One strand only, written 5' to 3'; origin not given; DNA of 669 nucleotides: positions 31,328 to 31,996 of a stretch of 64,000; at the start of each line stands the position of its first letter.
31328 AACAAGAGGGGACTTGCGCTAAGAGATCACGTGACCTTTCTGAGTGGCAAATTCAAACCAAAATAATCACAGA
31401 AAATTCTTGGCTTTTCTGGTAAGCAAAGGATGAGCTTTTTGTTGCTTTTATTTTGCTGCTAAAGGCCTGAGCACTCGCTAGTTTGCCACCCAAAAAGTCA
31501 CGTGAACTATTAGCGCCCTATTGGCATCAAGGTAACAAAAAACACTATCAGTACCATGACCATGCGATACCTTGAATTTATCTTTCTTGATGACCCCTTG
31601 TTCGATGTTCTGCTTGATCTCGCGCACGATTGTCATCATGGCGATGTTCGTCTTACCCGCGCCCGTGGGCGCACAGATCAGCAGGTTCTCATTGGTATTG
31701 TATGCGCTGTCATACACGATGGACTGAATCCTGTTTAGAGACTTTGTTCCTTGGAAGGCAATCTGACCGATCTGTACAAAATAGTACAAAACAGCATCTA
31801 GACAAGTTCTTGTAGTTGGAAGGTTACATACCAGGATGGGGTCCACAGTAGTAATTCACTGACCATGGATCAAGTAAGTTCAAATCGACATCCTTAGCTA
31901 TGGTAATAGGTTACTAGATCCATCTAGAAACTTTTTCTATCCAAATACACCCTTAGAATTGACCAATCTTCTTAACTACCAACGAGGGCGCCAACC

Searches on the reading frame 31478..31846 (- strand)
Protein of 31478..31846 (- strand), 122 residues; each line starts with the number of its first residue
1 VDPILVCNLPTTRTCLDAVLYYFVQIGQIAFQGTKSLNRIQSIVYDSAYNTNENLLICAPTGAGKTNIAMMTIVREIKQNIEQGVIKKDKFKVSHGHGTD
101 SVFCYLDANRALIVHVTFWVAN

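Call 61: search_protein_families(library=pfam, proteins=[window:31478-31846:-], max_evalue=0.001)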
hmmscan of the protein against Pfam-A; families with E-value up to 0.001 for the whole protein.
window:31478-31846:- (122 aa): 2 families
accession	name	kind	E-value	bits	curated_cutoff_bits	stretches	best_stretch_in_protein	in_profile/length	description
PF00270.35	DEAD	-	1.5e-07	31.7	26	1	38-80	1-44/167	DEAD/DEAH box helicase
PF04851.21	ResIII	-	0.00061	20.2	22.5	1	41-81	20-52/164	Type III restriction enzyme, res subunit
